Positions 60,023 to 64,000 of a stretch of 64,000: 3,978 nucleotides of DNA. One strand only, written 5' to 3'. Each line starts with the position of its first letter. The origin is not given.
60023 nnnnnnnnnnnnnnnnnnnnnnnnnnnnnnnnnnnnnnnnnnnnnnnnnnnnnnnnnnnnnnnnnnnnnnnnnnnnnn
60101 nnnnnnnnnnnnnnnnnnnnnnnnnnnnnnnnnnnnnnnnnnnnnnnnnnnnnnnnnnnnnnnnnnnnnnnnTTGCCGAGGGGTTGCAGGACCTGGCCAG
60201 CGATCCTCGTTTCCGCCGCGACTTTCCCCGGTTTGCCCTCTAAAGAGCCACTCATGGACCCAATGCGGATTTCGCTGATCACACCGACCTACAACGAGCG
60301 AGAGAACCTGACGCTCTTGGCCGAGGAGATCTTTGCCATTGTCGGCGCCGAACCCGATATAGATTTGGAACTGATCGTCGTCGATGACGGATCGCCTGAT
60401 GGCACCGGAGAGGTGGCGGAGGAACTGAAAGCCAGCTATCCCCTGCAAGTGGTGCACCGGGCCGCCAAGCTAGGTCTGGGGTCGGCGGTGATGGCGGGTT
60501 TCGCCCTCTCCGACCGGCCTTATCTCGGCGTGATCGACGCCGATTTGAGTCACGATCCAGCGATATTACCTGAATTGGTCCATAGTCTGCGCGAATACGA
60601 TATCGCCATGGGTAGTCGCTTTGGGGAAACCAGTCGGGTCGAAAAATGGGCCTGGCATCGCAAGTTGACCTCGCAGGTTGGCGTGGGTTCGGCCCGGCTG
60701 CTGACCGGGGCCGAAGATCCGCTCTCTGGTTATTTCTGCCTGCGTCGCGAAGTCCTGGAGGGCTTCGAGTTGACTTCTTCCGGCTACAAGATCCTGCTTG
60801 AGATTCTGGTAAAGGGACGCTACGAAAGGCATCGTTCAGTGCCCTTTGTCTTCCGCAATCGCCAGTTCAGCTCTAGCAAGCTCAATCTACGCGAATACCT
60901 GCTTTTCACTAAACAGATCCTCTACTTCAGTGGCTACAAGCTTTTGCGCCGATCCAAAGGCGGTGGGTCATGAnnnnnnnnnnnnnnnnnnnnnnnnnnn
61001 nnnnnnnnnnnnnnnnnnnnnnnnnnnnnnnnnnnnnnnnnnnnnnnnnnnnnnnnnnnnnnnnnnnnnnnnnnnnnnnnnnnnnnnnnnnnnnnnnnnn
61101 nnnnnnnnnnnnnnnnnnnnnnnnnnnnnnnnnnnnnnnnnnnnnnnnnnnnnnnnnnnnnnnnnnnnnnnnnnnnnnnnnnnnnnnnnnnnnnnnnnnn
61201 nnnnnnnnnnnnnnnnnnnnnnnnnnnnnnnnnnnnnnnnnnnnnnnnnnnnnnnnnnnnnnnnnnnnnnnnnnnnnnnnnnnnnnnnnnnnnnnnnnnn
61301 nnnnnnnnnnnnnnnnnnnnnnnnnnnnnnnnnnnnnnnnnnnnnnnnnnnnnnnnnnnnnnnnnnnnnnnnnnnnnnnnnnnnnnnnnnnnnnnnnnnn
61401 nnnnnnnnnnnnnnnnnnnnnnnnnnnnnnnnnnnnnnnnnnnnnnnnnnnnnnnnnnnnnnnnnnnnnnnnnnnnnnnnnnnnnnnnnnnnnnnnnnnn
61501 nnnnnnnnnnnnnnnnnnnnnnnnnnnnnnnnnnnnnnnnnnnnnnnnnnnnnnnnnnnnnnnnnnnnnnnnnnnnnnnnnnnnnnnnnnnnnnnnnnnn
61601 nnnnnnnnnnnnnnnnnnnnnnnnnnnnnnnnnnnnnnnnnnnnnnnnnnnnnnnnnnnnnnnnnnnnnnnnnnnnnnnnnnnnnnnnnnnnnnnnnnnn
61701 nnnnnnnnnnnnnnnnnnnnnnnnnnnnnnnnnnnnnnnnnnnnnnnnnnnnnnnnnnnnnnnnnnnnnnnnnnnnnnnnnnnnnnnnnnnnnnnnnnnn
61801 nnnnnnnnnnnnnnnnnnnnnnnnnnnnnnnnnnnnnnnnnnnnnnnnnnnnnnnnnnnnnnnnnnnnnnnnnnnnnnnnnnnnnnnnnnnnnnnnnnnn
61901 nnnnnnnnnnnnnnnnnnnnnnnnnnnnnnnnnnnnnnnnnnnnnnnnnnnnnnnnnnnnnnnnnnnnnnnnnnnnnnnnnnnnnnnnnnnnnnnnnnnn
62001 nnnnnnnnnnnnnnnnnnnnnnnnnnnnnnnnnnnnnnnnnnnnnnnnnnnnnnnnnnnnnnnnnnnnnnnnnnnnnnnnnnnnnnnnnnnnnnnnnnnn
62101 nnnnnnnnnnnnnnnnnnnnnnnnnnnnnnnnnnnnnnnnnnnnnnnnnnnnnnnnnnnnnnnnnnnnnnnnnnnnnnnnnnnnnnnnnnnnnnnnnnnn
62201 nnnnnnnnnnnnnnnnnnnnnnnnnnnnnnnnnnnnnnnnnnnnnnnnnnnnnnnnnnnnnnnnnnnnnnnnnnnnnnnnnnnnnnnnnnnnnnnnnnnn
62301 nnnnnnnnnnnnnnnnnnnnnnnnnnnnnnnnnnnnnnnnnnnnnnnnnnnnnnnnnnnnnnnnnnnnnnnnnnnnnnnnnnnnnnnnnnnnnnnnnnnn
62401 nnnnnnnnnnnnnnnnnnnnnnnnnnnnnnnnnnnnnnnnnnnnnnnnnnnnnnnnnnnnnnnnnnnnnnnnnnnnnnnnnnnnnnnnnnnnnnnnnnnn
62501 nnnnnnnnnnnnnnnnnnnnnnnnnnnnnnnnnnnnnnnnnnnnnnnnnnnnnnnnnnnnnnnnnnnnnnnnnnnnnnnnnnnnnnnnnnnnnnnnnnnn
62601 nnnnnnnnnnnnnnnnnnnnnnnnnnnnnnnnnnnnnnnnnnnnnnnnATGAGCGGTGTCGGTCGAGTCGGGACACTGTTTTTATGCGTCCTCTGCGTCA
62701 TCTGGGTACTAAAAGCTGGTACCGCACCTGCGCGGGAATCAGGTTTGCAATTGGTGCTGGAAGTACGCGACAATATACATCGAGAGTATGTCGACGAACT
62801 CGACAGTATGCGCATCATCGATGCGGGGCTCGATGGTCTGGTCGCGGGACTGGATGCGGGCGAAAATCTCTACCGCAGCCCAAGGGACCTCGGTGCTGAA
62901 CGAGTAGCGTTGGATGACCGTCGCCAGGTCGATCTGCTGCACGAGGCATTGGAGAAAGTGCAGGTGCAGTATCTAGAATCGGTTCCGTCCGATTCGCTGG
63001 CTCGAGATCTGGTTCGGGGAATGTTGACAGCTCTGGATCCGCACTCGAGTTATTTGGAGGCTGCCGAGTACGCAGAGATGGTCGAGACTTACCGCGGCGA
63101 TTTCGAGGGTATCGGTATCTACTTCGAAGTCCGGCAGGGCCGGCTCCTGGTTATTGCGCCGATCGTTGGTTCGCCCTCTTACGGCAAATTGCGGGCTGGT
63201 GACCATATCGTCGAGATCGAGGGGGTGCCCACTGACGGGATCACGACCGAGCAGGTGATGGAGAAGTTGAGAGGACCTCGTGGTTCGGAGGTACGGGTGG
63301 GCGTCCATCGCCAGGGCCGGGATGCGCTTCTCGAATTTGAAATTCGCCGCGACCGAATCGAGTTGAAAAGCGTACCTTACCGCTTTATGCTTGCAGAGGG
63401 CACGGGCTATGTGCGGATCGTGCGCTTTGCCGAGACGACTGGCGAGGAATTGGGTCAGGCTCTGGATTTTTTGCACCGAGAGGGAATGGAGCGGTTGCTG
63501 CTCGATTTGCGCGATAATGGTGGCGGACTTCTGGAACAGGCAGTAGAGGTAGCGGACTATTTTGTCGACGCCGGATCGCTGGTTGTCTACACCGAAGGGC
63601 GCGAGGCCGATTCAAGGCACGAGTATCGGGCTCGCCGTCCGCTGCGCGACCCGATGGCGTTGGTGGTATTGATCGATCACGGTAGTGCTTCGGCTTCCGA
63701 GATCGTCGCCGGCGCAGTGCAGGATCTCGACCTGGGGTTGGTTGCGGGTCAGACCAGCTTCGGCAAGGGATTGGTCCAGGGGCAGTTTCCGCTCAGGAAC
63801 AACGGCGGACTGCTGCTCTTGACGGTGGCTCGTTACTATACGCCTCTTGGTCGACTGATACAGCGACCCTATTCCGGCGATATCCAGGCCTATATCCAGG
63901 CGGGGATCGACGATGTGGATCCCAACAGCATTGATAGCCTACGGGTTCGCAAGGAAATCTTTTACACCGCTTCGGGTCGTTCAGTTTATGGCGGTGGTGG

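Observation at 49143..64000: Envelope glycosylation island built from polyprenyl-phosphate-sugar synthases and GT-C transferases, missing several expected parts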

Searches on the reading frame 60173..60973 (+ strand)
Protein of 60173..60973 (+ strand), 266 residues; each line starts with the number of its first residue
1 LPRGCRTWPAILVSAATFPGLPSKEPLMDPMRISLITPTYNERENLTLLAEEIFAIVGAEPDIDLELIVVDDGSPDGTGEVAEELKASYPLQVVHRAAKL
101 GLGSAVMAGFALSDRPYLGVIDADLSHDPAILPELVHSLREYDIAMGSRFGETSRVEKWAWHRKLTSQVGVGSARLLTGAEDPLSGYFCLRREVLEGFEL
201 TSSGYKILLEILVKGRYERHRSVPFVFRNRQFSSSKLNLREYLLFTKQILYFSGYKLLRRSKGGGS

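Call 3: search_protein_families(library=pfam, proteins=[window:60173-60973:+], max_evalue=0.01)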
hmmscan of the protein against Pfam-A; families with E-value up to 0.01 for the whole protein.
window:60173-60973:+ (266 aa): 2 families
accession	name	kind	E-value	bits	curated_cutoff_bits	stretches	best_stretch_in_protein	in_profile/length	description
PF00535.33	Glycos_transf_2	-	1.9e-26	93.4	23.3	1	34-195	1-164/168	Glycosyl transferase family 2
PF13641.12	Glyco_tranf_2_3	-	1.8e-07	31.9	27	1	33-149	3-123/230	Glycosyltransferase like family 2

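Call 6: search_protein_families(library=ncbifam, proteins=[window:60173-60973:+], max_evalue=0.01)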
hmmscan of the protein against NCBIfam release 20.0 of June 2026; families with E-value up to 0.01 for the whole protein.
window:60173-60973:+ (266 aa): 17 families
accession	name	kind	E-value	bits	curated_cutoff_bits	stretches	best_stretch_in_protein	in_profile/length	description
TIGR04182.1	glyco_TIGR04182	equivalog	3e-13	49.8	325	1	34-238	3-202/293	S-layer glycoprotein N-glycosyltransferase AglJ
NF047588.1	GlcsyltransPgfSStrep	equivalog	7e-13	48.5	500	1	31-152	1-124/308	glycosyltransferase PgfS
TIGR03937.1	PgaC_IcaA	equivalog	3.8e-12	45.9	422.3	1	28-140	42-151/407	poly-beta-1,6-N-acetyl-D-glucosamine synthase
NF007986.1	PRK10714.1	equivalog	6.4e-12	45.1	529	1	32-239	7-212/316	undecaprenyl-phosphate 4-deoxy-4-formamido-L-arabinose transferase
TIGR04283.1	glyco_like_mftF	equivalog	3.8e-09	36.4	182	1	33-150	1-107/221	TIGR04283 family arsenosugar biosynthesis glycosyltransferase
NF007482.0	PRK10073.1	equivalog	4.2e-09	35.8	423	1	32-141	7-112/334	glycosyltransferase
NF041875.1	EPS_EpsD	equivalog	1.1e-08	34.9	370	1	33-137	1-102/325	exopolysaccharide biosynthesis glycosyltransferase EpsD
NF010496.0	PRK13915.1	equivalog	1.6e-08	34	262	1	31-139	31-142/307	glucosyl-3-phosphoglycerate synthase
TIGR03469.1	HpnB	hypoth_equivalog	2.3e-07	30.2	379.25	1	33-149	46-170/386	hopene-associated glycosyltransferase HpnB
NF058614.1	PPMAGASynPpgS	equivalog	3.4e-07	29.9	370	1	35-210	4-177/226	polyprenyl-phospho-N-acetylgalactosaminyl synthase PpgS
TIGR03965.1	mycofact_glyco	equivalog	2.9e-06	26.4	280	1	30-144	73-184/467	mycofactocin biosynthesis glycosyltransferase MftF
TIGR04009.1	wcaE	equivalog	4.7e-06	26.1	369.2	1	31-118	1-86/248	colanic acid biosynthesis glycosyltransferase WcaE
NF041391.1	DPhHxTase_Halo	equivalog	2.2e-05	23.5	375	1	39-204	3-160/213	dolichyl-phosphate hexose transferase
NF047683.1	TeichurnBiosyTuaG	equivalog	0.00014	21.6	400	1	32-143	7-115/252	teichuronic acid biosynthesis protein TuaG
NF038302.1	EPS_HpsE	equivalog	0.00017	20.7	300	1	33-124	3-96/307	hormogonium polysaccharide biosynthesis glycosyltransferase HpsE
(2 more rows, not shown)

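Call 43: search_solved_structures(query=window:60254-60973:+, max_evalue=0.001)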
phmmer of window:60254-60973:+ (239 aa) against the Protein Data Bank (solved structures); distinct sequences matched with E-value up to 0.001: 13.
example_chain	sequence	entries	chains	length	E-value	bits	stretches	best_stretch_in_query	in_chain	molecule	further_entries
5mlz_A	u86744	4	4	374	1.3e-50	175.4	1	3-219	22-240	Dolichol monophosphate mannose synthase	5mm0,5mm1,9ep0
9hwj_A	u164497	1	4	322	9.5e-10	41.8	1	5-211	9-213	Undecaprenyl-phosphate 4-deoxy-4-formamido-L-arabinose transferase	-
2z87_A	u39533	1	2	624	5.4e-09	39.3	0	6-108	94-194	Chondroitin synthase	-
2z86_A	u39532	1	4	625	5.4e-09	39.3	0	6-108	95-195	Chondroitin synthase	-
5ekp_C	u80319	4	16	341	1.1e-08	38.3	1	5-134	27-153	Uncharacterized glycosyltransferase sll0501 | Glycosyltransferase sll0501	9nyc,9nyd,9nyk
5eke_A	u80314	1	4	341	1.1e-08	38.3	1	5-134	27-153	Uncharacterized glycosyltransferase sll0501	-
9nye_A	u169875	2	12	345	1.1e-08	38.3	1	5-134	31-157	Glycosyltransferase sll0501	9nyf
9bhc_C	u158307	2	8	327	2.4e-07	33.9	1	5-120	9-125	Undecaprenyl-phosphate 4-deoxy-4-formamido-L-arabinose transferase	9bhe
8vxh_A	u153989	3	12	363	3.1e-07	33.6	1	5-120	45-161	Undecaprenyl-phosphate 4-deoxy-4-formamido-L-arabinose transferase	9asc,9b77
3bcv_A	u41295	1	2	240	3.7e-07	33.3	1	5-101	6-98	Putative glycosyltransferase protein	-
8bz8_A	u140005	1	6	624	0.00014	24.8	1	4-182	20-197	Glycosyltransferase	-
8bz4_A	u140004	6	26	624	0.00018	24.5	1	4-173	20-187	Glycosyltransferase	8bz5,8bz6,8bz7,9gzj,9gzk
9omj_A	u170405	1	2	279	0.00099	22.1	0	6-109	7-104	Glycosyltransferase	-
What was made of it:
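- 60254..60973 (+): g10: 239-aa soluble GT2, a close relative of dolichyl-phosphate-mannose synthase (core gene). PDB 5mlz Pyrococcus DPMS 1.3e-50, 175 bits, over residues 3-219 (call 43).
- g10 is DPMS-like (call 43). g10 is far closer to DPMS than to ArnC (call 43).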

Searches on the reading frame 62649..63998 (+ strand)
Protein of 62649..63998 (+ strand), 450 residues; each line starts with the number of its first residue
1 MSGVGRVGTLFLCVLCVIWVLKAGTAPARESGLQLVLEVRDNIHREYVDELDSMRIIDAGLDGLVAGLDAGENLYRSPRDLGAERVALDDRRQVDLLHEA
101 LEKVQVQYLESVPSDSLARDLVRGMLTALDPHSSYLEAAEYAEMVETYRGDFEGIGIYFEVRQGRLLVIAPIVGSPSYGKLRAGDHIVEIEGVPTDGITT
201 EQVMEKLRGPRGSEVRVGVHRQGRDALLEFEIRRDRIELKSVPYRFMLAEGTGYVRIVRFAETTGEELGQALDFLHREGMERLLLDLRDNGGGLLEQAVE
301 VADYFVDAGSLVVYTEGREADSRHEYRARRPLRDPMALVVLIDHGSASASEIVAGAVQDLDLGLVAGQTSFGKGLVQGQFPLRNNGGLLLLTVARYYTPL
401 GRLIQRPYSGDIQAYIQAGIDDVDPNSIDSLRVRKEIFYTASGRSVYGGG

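Call 7: search_protein_families(library=pfam, proteins=[window:62649-63998:+], max_evalue=0.01)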
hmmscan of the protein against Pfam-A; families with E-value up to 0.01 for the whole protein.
window:62649-63998:+ (450 aa): 5 families
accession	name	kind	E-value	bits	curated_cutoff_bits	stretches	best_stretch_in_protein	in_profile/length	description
PF03572.23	Peptidase_S41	-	4.7e-44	150.3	24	1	252-406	2-156/165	Peptidase family S41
PF17820.7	PDZ_6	-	3.5e-06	27.1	27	1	172-219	6-52/54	PDZ domain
PF22694.1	CtpB_N-like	-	4.9e-06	27.3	27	1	92-138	36-83/85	Activating protease CtpB N-terminal domain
PF13180.12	PDZ_2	-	5.9e-06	26.9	27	1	154-229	2-77/80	PDZ domain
PF00595.29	PDZ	-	1.4e-05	25.8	23.2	1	169-219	30-80/81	PDZ domain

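Call 46: search_protein_families(library=ncbifam, proteins=[window:62649-63998:+], max_evalue=0.001)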
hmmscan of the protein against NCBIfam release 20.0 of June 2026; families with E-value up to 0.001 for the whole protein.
window:62649-63998:+ (450 aa): 10 families
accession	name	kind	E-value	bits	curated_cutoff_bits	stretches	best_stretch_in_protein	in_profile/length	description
TIGR03900.1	prc_long_Delta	hypoth_equivalog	1.4e-77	261.6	660.95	1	113-405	100-394/973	MXAN_5808 family serine peptidase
TIGR00225.1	prc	subfamily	4.7e-77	259.3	218.6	1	119-406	17-305/335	C-terminal processing peptidase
NF052377.1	lmo1851_S41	exception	1.3e-69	235.1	725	1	85-405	38-357/468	lmo1851 family serine protease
NF045588.1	Cterm_S41_CtpA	exception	1.3e-64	218.5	625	1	115-405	72-366/401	carboxyl-terminal processing protease CtpA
NF045590.1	Cterm_S41_CtpC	exception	1e-61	209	665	1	77-406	36-369/418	carboxyl-terminal processing protease CtpC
NF045589.1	Cterm_S41_CtpB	exception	3.4e-57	194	633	1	118-406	81-371/416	carboxyl-terminal processing protease CtpB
NF045591.1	Cterm_S41_CtpZ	exception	1.2e-51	175.7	525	1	114-406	71-365/403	carboxyl-terminal processing protease CtpZ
NF051464.1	tail_spec_CT441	exception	6.1e-42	144.2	700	1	115-405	209-515/645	tail-specific protease Tsp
NF008388.1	PRK11186.1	exception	8.8e-31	107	825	1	109-378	202-482/663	carboxy terminal-processing peptidase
NF058627.1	S41_Gfo1087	equivalog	7.1e-06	25.2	455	1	252-303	224-275/489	GFO_1087 family putative carboxy terminal peptidase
